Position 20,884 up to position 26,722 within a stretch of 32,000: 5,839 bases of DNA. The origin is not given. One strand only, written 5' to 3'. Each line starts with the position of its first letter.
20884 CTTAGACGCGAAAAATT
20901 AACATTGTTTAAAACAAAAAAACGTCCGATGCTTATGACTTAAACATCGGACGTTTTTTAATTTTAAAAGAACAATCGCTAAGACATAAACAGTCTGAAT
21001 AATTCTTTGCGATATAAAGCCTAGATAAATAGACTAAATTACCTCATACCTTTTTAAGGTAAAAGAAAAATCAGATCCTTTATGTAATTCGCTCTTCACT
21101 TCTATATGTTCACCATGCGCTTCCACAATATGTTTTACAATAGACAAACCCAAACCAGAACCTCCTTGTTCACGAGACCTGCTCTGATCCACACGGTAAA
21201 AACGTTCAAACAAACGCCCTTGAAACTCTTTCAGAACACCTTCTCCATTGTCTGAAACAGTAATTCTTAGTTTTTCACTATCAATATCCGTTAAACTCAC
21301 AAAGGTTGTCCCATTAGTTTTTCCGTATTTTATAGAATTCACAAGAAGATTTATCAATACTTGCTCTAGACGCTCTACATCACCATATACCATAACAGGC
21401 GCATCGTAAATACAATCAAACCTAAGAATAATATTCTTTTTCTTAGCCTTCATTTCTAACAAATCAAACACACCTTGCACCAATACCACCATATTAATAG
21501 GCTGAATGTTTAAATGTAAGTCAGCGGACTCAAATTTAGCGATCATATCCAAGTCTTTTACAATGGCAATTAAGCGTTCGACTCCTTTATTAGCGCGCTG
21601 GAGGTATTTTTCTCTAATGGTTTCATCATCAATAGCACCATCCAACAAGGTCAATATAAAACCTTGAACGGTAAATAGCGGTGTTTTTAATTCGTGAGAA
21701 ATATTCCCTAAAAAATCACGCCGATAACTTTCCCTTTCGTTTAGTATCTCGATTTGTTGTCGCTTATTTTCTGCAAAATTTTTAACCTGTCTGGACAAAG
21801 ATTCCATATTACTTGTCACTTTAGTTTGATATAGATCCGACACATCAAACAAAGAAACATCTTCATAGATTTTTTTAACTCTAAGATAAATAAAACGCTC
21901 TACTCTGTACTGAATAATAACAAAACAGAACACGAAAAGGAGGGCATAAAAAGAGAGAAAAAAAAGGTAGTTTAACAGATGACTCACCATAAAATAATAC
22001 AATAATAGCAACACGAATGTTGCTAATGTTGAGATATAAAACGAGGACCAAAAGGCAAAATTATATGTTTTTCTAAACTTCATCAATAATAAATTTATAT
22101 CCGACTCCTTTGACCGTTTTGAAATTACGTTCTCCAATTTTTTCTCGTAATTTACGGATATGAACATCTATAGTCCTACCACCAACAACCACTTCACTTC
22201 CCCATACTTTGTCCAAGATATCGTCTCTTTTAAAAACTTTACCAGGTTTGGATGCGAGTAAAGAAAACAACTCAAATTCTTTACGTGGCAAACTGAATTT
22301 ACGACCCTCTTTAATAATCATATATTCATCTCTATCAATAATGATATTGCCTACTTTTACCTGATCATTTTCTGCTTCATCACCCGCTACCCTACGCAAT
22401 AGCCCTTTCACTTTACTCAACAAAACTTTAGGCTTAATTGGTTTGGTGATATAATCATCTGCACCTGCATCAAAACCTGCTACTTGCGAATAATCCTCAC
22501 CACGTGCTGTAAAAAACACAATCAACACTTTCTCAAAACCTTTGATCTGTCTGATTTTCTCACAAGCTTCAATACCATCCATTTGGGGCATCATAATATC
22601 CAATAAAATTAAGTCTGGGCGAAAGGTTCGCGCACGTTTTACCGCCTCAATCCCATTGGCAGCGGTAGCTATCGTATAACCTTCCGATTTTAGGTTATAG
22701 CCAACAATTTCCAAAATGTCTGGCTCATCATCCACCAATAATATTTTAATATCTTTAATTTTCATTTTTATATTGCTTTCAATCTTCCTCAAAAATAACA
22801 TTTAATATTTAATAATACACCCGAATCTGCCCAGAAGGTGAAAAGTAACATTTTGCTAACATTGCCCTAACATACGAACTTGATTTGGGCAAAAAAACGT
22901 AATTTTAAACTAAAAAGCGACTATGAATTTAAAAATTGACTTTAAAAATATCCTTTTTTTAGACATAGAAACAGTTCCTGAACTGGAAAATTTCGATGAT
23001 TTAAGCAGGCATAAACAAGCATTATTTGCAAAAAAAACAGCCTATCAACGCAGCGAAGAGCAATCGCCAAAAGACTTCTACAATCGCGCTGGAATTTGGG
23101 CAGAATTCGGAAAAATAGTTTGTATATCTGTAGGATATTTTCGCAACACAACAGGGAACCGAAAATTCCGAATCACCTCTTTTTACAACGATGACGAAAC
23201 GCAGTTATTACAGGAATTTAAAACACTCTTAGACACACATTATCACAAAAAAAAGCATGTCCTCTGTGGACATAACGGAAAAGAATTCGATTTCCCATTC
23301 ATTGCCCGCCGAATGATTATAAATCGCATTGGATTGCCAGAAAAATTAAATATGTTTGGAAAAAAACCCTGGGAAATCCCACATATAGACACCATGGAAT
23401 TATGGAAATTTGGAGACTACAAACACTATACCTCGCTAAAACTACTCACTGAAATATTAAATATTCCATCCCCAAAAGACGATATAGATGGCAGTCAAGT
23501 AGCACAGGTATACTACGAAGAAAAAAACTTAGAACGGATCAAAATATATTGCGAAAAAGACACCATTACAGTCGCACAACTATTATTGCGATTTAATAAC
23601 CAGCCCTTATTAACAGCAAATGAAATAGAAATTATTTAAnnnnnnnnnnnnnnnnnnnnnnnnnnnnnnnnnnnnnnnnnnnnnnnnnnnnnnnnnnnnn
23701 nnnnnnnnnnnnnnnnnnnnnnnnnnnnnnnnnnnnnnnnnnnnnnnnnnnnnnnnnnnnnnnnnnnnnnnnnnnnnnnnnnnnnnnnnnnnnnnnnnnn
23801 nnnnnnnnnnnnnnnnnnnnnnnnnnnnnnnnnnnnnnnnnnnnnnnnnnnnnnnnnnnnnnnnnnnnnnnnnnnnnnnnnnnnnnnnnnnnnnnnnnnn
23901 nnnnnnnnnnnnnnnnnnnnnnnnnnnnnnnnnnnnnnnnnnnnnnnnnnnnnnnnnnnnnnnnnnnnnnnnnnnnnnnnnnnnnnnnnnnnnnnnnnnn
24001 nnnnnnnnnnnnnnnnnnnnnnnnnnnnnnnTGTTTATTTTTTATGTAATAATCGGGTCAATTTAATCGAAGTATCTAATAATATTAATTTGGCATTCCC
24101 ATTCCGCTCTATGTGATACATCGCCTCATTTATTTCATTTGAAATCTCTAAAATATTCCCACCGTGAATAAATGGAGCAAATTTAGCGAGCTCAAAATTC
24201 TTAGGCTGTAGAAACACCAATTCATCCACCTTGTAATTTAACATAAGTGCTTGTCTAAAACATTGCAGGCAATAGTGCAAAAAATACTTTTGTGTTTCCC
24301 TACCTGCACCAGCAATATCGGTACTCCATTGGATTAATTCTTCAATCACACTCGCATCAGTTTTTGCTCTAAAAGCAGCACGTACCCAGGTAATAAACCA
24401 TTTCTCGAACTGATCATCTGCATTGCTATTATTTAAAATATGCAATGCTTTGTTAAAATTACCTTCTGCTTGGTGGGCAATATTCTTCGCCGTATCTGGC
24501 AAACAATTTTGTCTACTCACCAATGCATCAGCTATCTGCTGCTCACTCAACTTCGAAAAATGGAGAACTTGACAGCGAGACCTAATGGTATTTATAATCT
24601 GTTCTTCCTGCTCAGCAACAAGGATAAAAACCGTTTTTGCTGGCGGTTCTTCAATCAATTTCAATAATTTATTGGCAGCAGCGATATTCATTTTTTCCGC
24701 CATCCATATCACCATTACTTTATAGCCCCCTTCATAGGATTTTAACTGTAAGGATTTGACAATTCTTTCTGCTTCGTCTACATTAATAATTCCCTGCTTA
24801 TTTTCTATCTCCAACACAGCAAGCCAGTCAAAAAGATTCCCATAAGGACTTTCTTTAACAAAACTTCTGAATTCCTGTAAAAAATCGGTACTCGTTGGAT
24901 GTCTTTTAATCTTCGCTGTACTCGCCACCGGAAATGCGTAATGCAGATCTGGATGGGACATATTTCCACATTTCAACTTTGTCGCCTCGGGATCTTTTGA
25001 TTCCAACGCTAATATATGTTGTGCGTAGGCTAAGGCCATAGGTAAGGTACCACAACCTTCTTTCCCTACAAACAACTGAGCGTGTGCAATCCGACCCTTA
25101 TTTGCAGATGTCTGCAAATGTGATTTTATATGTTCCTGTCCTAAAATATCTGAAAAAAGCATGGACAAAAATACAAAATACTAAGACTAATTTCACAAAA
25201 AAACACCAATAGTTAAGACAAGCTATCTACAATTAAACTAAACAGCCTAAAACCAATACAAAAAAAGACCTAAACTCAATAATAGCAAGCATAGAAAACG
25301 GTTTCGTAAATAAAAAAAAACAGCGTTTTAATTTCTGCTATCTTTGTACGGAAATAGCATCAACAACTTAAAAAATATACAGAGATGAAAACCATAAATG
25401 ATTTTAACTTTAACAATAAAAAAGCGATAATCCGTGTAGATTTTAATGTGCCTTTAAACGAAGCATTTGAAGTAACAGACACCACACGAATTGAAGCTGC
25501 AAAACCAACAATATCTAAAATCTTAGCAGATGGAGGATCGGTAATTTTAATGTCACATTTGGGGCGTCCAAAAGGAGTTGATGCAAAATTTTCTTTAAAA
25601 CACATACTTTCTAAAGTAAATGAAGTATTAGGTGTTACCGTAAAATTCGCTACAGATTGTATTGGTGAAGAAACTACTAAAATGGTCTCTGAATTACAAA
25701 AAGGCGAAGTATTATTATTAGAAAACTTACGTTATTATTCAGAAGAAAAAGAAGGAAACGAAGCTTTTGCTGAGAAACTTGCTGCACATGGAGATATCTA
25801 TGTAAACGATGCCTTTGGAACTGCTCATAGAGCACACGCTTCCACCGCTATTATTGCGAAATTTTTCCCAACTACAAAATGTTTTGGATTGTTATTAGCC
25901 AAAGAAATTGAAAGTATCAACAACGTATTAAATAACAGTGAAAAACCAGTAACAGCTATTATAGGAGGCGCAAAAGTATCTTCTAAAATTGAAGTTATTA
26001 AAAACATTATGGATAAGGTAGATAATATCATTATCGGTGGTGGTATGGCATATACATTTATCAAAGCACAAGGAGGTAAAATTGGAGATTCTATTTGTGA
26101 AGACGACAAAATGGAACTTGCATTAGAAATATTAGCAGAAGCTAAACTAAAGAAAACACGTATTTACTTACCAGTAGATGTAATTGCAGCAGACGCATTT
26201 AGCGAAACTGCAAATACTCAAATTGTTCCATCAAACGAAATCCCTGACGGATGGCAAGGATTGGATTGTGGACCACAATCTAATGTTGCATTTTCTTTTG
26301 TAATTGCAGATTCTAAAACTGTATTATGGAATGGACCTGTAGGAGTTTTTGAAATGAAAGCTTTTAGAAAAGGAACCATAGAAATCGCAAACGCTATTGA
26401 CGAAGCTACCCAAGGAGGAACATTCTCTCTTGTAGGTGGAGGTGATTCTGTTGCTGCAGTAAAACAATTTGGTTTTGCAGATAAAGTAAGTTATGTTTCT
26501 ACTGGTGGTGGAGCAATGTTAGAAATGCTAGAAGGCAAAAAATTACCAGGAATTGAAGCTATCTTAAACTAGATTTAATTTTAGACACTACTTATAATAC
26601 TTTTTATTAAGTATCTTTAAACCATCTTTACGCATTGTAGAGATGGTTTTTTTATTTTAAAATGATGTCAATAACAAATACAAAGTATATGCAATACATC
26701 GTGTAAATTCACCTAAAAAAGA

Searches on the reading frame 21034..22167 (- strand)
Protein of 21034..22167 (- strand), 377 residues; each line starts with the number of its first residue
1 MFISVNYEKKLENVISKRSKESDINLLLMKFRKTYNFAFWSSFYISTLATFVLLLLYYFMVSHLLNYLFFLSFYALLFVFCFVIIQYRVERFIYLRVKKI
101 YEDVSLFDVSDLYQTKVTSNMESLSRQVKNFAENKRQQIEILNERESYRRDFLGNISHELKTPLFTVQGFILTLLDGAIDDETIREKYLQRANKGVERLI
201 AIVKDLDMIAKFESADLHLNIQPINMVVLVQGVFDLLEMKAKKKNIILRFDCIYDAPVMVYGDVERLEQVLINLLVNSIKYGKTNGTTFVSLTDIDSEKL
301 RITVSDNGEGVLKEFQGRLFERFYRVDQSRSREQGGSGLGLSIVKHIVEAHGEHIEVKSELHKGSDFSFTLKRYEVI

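Call 64: search_protein_families(library=pfam, max_evalue=0.0001, proteins=[window:21034-22167:-])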
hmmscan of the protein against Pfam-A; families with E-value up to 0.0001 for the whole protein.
window:21034-22167:- (377 aa): 2 families
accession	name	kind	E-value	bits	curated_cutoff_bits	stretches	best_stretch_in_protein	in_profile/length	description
PF02518.31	HATPase_c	-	4.2e-28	98.4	26.4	1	262-373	1-109/111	Histidine kinase-, DNA gyrase B-, and HSP90-like ATPase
PF00512.31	HisKA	-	1.8e-12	47.6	26.9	1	149-214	2-65/66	His Kinase A (phospho-acceptor) domain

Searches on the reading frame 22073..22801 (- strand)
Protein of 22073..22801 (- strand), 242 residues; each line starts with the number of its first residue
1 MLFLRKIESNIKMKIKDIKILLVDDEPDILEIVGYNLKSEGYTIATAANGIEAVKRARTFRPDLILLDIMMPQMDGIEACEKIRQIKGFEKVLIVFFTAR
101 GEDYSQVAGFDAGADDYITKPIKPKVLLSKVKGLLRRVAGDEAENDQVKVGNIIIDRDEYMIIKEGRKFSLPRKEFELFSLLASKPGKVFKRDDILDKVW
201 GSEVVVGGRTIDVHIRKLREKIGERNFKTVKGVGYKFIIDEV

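Call 64: search_protein_families(library=pfam, max_evalue=0.0001, proteins=[window:22073-22801:-])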
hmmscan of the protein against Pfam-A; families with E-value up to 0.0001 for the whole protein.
window:22073-22801:- (242 aa): 2 families
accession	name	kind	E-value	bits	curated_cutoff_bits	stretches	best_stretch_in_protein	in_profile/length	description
PF00072.30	Response_reg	-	1.1e-30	106.5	30.2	1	20-131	1-110/111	Response regulator receiver domain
PF00486.34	Trans_reg_C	-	8.2e-22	77.5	26.2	1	166-237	1-77/77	Transcriptional regulatory protein, C terminal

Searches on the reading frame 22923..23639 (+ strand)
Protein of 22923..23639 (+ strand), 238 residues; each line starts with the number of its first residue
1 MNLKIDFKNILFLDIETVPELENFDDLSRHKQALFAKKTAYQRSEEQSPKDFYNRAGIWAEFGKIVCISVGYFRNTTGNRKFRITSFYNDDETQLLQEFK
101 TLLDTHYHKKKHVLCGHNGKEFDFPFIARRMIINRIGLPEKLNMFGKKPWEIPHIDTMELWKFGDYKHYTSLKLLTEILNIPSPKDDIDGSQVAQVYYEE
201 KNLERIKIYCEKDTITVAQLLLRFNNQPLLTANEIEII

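Call 64: search_protein_families(library=pfam, max_evalue=0.0001, proteins=[window:22923-23639:+])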
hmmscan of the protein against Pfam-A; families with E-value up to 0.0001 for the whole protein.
window:22923-23639:+ (238 aa): 3 families
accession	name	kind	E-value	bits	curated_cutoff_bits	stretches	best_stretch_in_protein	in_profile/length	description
PF10108.15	DNA_pol_B_exo2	-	7.9e-16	58.8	24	1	61-225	7-174/213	Predicted 3'-5' exonuclease related to the exonuclease domain of PolB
PF13482.12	RNase_H_2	-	4.9e-14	53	22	1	61-221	13-161/165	RNase_H superfamily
PF03104.25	DNA_pol_B_exo1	-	4.4e-06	26.7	23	1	88-148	139-193/242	DNA polymerase family B, exonuclease domain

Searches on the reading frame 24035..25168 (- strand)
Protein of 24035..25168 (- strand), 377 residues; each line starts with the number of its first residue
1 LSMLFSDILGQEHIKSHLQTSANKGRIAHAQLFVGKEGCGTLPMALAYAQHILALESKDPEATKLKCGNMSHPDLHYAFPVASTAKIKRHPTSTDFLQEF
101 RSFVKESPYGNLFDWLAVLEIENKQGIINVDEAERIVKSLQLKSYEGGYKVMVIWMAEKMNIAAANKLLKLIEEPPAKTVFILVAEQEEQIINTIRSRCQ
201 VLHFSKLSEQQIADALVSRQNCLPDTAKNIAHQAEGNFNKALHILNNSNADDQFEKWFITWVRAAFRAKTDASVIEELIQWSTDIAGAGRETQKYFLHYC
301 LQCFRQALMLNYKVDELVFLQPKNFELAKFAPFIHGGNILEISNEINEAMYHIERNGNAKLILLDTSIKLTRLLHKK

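Call 64: search_protein_families(library=pfam, max_evalue=0.0001, proteins=[window:24035-25168:-])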
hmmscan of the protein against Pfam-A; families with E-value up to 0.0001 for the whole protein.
window:24035-25168:- (377 aa): 1 family
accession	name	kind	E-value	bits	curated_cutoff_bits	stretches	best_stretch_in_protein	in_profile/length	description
PF13177.12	DNA_pol3_delta2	-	3.4e-41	141.3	27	1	10-207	1-160/161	DNA polymerase III, delta subunit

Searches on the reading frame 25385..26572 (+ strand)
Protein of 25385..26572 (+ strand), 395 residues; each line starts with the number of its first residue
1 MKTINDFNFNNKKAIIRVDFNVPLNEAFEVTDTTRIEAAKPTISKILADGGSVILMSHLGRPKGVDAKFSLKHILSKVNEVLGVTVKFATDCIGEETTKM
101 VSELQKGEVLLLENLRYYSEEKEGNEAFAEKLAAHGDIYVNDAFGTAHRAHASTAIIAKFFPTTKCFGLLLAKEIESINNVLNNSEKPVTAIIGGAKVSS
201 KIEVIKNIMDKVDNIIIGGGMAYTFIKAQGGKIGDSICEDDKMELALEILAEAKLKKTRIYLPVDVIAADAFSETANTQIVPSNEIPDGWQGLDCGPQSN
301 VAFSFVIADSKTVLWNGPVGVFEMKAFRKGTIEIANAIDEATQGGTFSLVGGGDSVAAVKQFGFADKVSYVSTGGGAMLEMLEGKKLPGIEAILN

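Call 64: search_protein_families(library=pfam, max_evalue=0.0001, proteins=[window:25385-26572:+])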
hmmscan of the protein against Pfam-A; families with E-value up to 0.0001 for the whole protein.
window:25385-26572:+ (395 aa): 1 family
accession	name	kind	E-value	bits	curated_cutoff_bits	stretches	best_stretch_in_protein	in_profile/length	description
PF00162.24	PGK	-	2.5e-156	520.9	27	1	4-385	1-379/379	Phosphoglycerate kinase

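Call 65: find_encoding_contigs(protein=window:25385-26572:+, flank=3000, max_places=3)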
Protein window:25385-26572:+ (395 aa): no gene with exactly this product is on record in the collection.
